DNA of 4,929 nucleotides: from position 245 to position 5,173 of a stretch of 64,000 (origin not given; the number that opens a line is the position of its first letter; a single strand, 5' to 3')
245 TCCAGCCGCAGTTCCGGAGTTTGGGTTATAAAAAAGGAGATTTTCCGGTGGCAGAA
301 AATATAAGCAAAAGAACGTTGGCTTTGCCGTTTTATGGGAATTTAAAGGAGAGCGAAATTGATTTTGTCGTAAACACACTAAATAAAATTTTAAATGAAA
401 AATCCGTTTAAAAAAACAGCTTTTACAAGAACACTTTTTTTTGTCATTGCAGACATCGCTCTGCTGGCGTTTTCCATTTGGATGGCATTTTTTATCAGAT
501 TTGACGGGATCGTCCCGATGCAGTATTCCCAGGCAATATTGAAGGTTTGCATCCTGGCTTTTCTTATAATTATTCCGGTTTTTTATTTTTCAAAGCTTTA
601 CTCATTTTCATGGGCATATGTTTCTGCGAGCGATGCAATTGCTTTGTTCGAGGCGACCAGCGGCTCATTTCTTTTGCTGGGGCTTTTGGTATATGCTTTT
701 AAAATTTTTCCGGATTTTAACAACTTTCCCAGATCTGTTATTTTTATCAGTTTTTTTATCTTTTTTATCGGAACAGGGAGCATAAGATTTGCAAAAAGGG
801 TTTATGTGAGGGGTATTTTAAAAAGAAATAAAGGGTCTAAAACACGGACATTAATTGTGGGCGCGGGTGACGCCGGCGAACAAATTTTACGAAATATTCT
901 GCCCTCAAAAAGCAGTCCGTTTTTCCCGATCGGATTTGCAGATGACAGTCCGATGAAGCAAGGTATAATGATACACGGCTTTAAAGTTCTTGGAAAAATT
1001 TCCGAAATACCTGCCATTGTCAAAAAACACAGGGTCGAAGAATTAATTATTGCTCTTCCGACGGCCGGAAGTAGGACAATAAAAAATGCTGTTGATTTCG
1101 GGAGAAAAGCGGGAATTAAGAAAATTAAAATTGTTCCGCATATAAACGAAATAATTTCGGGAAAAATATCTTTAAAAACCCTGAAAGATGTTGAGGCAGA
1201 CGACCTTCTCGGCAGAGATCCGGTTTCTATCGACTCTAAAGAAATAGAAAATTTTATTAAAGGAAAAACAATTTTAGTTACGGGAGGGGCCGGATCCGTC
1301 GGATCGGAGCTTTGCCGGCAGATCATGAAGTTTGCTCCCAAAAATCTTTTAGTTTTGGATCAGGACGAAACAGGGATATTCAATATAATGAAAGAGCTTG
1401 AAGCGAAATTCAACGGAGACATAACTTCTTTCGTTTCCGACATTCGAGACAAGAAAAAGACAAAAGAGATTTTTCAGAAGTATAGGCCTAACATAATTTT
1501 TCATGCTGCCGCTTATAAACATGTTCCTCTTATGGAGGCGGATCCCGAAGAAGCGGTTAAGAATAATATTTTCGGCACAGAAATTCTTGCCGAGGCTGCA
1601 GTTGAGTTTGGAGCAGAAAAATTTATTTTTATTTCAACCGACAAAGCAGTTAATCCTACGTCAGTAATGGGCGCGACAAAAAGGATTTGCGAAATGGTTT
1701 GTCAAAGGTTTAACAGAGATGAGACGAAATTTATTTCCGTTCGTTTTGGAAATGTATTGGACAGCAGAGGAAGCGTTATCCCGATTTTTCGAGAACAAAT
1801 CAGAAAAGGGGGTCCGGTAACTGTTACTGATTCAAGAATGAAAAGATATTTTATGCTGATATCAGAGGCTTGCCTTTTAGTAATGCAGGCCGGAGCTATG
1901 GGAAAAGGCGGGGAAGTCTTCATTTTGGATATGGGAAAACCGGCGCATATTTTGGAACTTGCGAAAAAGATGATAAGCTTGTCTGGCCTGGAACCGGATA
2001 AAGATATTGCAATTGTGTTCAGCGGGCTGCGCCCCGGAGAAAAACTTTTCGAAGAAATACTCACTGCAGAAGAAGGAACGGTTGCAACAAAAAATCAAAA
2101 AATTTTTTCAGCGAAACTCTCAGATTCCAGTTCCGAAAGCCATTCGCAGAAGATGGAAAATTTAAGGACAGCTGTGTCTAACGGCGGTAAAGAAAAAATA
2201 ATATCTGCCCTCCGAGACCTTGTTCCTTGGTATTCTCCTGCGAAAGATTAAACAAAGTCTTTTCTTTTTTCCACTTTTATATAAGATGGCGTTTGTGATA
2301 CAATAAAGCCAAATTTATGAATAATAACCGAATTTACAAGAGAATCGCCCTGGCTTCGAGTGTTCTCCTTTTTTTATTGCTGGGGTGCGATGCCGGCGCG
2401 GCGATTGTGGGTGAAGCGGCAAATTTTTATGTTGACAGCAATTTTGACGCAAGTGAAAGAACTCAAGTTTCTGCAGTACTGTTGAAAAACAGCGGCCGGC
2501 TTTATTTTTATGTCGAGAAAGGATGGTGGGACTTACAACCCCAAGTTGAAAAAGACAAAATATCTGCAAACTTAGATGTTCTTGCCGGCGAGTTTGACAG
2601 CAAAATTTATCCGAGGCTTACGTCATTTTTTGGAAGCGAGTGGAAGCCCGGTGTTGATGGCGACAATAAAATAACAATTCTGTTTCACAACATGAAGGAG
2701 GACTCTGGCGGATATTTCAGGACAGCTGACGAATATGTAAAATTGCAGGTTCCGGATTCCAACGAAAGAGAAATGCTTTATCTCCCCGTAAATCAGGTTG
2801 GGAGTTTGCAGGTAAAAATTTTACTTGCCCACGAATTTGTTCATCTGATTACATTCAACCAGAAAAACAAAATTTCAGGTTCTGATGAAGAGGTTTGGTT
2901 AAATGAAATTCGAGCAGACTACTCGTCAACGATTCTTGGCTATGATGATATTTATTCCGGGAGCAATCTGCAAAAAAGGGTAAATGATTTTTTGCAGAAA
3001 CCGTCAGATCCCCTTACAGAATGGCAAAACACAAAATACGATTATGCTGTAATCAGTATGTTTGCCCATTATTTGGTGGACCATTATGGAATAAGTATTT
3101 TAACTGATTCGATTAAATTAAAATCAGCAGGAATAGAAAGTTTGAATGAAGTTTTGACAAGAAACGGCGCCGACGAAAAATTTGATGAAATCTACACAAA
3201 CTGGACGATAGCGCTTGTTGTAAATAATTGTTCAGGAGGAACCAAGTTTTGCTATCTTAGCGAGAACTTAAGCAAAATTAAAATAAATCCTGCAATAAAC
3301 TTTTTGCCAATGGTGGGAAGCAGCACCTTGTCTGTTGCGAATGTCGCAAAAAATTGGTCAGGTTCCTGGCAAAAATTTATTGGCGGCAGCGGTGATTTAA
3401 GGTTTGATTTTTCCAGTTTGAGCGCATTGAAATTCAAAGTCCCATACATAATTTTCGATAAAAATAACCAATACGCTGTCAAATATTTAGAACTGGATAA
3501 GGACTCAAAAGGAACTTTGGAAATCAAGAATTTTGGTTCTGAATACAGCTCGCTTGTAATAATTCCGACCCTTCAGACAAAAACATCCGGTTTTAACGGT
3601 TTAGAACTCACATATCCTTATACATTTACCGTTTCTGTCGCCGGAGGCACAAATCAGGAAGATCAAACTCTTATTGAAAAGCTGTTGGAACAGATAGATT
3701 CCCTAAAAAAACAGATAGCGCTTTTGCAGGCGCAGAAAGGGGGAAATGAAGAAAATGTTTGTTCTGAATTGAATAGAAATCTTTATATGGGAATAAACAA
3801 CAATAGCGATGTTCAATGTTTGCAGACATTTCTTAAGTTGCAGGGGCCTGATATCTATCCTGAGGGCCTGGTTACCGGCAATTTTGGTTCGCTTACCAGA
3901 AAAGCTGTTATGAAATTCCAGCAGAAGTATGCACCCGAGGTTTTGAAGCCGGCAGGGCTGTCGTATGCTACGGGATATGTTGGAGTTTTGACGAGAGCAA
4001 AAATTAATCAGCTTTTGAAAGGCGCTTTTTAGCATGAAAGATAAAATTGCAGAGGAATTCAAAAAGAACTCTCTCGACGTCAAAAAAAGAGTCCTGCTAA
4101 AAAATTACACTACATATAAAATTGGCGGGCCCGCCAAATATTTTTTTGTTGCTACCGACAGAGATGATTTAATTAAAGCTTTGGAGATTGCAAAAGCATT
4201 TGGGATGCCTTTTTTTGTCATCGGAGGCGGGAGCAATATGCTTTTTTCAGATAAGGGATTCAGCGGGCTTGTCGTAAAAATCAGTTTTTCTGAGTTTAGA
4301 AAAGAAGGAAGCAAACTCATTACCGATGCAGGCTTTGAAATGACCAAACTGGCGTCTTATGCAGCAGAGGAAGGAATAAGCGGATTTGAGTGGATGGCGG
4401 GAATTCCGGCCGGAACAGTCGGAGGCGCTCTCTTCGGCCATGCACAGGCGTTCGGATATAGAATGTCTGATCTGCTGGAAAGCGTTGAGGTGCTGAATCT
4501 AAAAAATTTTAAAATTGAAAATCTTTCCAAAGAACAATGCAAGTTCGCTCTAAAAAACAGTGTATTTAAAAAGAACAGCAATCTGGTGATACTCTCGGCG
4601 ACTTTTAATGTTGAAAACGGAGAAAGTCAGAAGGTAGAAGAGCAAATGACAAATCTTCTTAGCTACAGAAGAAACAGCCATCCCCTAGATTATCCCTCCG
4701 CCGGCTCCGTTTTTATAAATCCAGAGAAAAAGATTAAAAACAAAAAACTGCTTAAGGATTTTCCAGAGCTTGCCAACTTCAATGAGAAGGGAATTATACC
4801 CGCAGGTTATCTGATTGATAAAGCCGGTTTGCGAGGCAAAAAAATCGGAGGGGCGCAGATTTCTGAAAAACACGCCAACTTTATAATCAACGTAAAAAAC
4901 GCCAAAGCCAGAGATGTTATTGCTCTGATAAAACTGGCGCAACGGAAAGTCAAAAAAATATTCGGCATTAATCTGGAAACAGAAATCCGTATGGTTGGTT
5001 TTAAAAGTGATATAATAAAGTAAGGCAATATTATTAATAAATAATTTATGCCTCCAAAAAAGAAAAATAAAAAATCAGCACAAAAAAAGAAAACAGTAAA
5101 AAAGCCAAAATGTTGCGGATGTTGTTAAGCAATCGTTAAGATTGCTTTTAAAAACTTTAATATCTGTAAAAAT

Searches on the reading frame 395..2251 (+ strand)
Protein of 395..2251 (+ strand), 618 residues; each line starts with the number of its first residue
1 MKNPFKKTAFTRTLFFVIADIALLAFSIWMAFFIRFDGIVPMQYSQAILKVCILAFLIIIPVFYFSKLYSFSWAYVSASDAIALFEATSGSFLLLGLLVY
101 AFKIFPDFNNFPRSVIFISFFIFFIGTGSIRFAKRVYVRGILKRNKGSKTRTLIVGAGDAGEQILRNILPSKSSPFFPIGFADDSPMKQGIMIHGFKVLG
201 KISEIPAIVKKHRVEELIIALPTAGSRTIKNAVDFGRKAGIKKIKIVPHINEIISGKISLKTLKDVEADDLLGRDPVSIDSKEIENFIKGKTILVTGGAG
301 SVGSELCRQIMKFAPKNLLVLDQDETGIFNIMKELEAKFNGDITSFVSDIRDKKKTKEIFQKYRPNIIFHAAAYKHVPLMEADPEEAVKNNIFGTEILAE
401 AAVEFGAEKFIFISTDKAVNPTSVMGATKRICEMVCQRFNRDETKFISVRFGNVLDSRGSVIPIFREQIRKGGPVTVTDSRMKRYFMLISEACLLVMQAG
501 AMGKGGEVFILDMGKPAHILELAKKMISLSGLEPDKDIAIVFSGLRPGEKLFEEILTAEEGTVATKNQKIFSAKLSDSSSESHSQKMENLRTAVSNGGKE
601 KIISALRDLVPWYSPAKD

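Call 23: search_protein_families(library=pfam, proteins=[window:395-2251:+], max_evalue=0.001)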
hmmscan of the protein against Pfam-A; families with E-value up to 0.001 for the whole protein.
window:395-2251:+ (618 aa): 8 families
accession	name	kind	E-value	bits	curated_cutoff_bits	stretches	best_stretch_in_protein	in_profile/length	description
PF02719.21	Polysacc_synt_2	-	5.3e-116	387.3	20.2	1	293-574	1-292/293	Polysaccharide biosynthesis protein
PF01370.27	Epimerase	-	4.9e-25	88.8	20.9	1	293-509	1-237/240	NAD dependent epimerase/dehydratase family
PF16363.11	GDP_Man_Dehyd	-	2.4e-17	63.8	27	1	294-416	1-130/332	GDP-mannose 4,6 dehydratase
PF04321.23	RmlD_sub_bind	-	3e-16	59.8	27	1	292-457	2-154/287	RmlD substrate binding domain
PF13727.12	CoA_binding_3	-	1.9e-15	57.8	25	1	81-234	18-162/175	CoA-binding domain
PF01073.25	3Beta_HSD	-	9.3e-12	45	22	1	294-422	1-123/280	3-beta hydroxysteroid dehydrogenase/isomerase family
PF00106.31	adh_short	-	6.7e-06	26.1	26.6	1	291-364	1-72/195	short chain dehydrogenase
PF08659.16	KR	-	6.9e-05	23.3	22.6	1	292-414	2-135/180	KR domain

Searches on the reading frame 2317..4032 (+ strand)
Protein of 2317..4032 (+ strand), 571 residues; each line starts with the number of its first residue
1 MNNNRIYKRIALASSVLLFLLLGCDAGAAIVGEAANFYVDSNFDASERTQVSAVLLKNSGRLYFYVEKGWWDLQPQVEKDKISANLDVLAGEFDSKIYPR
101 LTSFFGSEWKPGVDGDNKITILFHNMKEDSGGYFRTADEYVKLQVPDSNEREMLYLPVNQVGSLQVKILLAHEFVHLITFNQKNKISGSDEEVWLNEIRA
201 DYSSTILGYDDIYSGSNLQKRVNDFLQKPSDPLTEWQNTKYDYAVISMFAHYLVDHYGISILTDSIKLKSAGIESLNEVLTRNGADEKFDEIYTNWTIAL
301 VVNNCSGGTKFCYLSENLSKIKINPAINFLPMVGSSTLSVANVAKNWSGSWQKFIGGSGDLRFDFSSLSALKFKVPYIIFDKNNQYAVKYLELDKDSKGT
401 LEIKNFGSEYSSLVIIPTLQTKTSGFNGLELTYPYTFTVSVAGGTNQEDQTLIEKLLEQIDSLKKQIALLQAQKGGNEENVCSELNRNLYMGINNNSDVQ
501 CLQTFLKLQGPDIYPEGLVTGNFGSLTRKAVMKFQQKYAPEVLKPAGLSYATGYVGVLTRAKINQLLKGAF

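Call 23: search_protein_families(library=pfam, proteins=[window:2317-4032:+], max_evalue=0.001)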
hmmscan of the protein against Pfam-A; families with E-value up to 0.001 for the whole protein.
window:2317-4032:+ (571 aa): 1 family
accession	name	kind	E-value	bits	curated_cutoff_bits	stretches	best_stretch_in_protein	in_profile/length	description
PF01471.23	PG_binding_1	-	1.5e-07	31.9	23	1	496-541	2-44/57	Putative peptidoglycan binding domain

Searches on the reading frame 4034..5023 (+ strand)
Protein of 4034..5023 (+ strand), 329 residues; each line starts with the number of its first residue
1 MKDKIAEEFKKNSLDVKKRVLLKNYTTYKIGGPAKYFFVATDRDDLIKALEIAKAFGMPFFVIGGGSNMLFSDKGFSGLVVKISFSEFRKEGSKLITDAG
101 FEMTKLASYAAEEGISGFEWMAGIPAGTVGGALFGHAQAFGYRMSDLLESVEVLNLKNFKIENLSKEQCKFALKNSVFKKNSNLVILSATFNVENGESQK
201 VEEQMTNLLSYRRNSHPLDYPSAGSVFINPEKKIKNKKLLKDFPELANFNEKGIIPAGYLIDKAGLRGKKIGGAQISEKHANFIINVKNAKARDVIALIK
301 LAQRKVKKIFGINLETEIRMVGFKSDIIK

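Call 23: search_protein_families(library=pfam, proteins=[window:4034-5023:+], max_evalue=0.001)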
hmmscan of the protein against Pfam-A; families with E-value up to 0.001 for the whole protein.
window:4034-5023:+ (329 aa): 2 families
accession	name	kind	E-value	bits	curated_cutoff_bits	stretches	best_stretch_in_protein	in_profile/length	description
PF02873.21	MurB_C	-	6.9e-34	116.4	27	1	200-321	1-99/99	UDP-N-acetylenolpyruvoylglucosamine reductase, C-terminal domain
PF01565.28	FAD_binding_4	-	1.5e-15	57.6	26.4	1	35-155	2-130/139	FAD binding domain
